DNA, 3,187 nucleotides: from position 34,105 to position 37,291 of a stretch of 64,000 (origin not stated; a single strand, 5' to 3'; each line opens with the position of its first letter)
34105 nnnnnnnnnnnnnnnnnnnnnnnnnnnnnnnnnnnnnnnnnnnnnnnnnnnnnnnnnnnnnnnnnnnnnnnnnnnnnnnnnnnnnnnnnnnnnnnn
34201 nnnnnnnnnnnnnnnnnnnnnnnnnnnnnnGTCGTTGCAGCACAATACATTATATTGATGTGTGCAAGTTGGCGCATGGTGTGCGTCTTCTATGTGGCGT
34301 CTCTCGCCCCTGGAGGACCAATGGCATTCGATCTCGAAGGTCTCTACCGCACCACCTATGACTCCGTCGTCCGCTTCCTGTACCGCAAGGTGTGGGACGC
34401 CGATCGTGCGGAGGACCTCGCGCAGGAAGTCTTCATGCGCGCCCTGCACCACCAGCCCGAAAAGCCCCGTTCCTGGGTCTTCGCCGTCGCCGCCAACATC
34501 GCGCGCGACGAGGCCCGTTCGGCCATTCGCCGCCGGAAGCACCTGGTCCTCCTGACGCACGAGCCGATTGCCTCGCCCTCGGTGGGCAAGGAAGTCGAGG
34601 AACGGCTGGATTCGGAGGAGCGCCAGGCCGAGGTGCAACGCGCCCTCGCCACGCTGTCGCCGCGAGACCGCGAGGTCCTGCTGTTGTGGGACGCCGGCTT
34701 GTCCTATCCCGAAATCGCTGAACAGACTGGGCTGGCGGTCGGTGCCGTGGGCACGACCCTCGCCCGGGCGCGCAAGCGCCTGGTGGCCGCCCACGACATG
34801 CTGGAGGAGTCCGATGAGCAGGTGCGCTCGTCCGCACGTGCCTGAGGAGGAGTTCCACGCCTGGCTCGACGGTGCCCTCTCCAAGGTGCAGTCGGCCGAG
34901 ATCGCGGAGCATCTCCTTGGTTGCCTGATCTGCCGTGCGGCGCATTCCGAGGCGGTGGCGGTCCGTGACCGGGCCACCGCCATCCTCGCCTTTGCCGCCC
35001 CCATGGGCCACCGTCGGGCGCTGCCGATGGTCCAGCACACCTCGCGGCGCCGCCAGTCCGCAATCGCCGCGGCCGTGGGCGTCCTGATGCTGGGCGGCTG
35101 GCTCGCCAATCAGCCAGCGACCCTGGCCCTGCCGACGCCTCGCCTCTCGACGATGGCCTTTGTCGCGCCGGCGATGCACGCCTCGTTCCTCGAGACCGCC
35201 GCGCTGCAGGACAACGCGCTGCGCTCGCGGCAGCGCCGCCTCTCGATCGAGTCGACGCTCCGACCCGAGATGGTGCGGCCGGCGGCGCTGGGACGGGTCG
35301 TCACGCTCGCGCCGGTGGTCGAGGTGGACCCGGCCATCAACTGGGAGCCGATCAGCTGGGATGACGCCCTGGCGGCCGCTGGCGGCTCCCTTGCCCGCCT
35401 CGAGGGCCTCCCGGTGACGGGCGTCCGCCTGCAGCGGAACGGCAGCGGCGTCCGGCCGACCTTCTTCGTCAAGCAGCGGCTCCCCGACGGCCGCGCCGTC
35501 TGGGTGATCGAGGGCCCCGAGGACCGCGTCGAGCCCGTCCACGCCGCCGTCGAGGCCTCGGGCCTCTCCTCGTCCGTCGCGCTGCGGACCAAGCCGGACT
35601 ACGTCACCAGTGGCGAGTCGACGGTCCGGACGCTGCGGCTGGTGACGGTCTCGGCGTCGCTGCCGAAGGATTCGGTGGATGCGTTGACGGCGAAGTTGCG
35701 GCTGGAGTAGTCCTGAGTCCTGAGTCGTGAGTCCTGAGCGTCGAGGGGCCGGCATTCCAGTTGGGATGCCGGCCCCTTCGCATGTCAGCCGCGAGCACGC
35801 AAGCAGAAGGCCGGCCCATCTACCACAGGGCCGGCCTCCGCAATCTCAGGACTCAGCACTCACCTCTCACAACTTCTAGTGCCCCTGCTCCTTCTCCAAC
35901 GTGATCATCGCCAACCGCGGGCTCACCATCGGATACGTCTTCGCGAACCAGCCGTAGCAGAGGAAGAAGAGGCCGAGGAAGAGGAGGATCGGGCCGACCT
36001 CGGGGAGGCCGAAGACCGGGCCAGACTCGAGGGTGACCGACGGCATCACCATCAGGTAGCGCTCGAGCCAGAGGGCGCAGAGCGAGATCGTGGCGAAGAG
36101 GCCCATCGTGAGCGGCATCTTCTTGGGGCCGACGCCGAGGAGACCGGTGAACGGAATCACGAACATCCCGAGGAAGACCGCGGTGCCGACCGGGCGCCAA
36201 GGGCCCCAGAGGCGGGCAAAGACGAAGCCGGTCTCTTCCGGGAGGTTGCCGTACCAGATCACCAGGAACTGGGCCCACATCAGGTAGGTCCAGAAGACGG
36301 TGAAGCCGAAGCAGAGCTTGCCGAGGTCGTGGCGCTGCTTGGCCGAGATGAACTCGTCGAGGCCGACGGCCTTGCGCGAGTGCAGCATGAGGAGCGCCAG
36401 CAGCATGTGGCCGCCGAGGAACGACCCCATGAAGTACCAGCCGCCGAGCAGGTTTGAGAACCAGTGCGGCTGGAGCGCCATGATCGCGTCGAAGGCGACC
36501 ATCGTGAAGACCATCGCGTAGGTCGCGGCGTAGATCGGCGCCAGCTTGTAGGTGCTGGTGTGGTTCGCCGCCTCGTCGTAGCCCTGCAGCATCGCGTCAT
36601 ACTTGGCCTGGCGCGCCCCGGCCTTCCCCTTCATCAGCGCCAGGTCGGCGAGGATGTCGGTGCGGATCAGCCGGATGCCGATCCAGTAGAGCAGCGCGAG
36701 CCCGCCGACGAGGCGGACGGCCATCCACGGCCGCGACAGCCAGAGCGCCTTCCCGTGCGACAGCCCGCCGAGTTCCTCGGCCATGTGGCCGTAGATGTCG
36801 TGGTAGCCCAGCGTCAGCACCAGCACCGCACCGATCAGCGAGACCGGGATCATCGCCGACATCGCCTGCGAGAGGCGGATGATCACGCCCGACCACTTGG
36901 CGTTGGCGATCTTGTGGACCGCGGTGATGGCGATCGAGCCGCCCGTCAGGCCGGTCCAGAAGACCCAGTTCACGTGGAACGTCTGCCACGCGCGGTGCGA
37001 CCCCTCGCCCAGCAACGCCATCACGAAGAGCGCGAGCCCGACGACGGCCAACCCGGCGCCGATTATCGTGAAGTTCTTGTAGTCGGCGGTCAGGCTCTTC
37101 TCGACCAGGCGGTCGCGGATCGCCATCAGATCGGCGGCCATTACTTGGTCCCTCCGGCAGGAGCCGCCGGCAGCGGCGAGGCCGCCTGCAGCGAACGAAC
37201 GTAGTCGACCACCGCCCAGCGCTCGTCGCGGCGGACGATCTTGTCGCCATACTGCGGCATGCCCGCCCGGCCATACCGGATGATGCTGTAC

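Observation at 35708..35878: GTNNTGA heptad arrays start inside both stop codons of a convergent gene pair and bracket two GC hairpins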

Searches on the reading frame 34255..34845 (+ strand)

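Call 11: search_protein_families(library=pfam, proteins=[window:34255-34845:+])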
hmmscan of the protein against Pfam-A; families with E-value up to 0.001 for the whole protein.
window:34255-34845:+ (196 aa): 4 families
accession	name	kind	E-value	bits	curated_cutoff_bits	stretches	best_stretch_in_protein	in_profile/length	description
PF08281.18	Sigma70_r4_2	-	2.2e-15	56.5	25.7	1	126-176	3-54/54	Sigma-70, region 4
PF04542.20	Sigma70_r2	-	9.5e-09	35.4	24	1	30-90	1-68/71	Sigma-70 region 2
PF04545.22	Sigma70_r4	-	6.1e-06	26.1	24.1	1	130-176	1-48/50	Sigma-70, region 4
PF00196.25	GerE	-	8.2e-05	22.6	23.5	1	133-180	2-49/57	Bacterial regulatory proteins, luxR family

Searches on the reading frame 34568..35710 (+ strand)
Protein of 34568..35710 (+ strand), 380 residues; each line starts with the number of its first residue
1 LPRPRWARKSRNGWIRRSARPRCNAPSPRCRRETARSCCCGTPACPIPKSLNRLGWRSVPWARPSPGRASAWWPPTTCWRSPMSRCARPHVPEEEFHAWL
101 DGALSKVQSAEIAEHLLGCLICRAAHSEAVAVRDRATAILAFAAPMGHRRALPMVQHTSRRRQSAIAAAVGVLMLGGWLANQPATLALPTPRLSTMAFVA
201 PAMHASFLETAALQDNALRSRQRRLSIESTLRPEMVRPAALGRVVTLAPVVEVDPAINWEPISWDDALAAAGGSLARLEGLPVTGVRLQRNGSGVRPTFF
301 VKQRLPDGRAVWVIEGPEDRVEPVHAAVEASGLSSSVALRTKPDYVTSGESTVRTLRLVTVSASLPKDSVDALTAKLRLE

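Call 11: search_protein_families(library=pfam, proteins=[window:34568-35710:+])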
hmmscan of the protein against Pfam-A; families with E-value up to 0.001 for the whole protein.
window:34568-35710:+ (380 aa): 1 family
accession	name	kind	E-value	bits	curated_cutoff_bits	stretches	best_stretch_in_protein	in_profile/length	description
PF13490.11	zf-HC2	-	7e-05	23.3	22.2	1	96-123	8-35/35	Putative zinc-finger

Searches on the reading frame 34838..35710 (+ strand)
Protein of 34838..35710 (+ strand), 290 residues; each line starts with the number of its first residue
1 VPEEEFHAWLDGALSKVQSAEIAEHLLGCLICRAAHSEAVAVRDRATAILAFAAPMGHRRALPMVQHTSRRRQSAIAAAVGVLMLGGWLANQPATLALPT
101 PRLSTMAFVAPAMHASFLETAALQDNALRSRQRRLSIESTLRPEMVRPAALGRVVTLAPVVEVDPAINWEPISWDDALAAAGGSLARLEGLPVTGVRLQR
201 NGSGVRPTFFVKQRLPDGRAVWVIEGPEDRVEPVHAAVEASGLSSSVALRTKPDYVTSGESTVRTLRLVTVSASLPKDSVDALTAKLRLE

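Call 52: search_protein_families(library=pfam, proteins=[window:34838-35710:+], max_evalue=0.001)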
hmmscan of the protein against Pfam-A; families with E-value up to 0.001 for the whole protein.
window:34838-35710:+ (290 aa): 1 family
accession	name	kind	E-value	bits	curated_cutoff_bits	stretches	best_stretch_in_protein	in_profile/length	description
PF13490.11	zf-HC2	-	5.3e-05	23.7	22.2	1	6-33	8-35/35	Putative zinc-finger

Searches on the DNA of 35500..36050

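Call 51: search_rna_families(source=window, start=35500, end=36050, threshold=evalue, max_evalue=1)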
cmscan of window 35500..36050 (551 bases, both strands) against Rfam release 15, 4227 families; matches with E-value up to 1: 6.
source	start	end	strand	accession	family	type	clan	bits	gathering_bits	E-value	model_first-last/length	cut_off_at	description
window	35590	35658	-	RF04005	mir-4599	Gene; miRNA;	-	20.1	100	0.051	1-82/82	no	mir-4599 microRNA precursor family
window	35738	35781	-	RF03610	mir-H7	Gene; miRNA;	CL00141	20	94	0.81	1-69/69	no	mir-H7 microRNA precursor family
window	35729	35782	-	RF02509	PYLIS_2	Cis-reg;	-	19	36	0.061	1-100/100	no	Pyrrolysine insertion sequence mtbB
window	35776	35853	-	RF01698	Chloroflexi-1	Gene; sRNA;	-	18.9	80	0.29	1-84/84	no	Chloroflexi-1 RNA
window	35877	36002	-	RF02174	SMAD5-AS1_2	Gene; lncRNA;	-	13.1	50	0.8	1-129/129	no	SMAD5 antisense RNA 1 conserved region 2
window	35994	36050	+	RF01877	MIAT_exon5_3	Gene; lncRNA;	-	9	90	0.8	1-57/382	3'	Myocardial infarction associated transcript exon 5 conserved region 3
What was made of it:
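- On Any Rfam RNA family: Only sub-threshold chance hits were found (call 51).
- Tried and rejected: Nothing reached the threshold in Rfam (call 51).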

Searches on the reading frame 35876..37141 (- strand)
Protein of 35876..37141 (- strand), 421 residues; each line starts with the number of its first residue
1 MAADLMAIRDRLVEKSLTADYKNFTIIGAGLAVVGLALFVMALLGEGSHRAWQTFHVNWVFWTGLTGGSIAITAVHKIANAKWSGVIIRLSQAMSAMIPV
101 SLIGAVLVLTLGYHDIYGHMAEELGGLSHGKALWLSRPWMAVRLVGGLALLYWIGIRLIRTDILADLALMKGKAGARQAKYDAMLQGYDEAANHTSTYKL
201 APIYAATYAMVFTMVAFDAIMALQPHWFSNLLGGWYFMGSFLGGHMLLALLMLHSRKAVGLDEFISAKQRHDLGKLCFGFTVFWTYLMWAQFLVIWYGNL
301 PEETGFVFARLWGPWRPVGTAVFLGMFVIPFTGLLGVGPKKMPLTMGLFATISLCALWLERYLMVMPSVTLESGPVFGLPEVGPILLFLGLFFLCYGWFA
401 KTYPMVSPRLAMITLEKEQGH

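Call 55: find_encoding_contigs(protein=window:35876-37141:-, flank=1500, max_places=10)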
Protein window:35876-37141:- (421 aa): 23 contigs read that carry it; 10 places shown.
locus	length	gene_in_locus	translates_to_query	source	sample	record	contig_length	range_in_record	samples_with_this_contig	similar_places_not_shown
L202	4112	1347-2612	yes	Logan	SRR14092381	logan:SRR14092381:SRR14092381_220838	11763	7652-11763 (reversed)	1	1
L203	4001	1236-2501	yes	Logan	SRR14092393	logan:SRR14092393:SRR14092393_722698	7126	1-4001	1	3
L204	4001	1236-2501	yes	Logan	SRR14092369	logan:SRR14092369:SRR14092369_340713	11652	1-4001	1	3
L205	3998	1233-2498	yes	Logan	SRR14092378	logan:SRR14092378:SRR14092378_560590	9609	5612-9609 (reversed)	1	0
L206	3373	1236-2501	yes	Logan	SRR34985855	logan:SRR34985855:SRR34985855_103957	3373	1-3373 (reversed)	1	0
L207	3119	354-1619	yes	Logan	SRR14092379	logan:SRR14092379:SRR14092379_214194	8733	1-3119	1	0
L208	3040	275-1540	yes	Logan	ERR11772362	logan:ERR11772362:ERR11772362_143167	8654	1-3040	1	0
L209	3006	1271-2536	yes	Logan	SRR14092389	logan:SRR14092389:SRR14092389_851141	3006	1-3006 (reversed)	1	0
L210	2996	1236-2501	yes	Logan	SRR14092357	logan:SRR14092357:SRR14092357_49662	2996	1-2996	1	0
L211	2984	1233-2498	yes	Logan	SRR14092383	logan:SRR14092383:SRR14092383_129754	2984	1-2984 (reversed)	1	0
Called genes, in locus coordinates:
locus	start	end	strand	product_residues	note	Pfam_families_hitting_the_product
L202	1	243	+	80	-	?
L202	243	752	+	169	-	PF11821:ActD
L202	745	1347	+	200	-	PF00034:Cytochrom_C (faint), PF13442:Cytochrome_CBB3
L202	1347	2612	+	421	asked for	-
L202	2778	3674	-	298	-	-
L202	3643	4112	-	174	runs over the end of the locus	PF04542:Sigma70_r2, PF08281:Sigma70_r4_2, PF04545:Sigma70_r4 (weak)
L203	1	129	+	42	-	?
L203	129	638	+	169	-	PF11821:ActD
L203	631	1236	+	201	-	PF00034:Cytochrom_C (weak), PF13442:Cytochrome_CBB3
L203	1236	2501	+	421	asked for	-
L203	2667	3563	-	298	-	-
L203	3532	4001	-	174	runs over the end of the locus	PF04542:Sigma70_r2, PF08281:Sigma70_r4_2, PF04545:Sigma70_r4 (weak)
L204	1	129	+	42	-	?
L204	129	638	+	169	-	PF11821:ActD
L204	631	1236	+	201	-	PF00034:Cytochrom_C (faint), PF13442:Cytochrome_CBB3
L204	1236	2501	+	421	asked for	-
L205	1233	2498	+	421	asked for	-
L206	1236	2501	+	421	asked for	-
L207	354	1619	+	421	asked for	-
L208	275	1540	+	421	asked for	-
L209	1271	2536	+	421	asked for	-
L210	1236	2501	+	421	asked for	-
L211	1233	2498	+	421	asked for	-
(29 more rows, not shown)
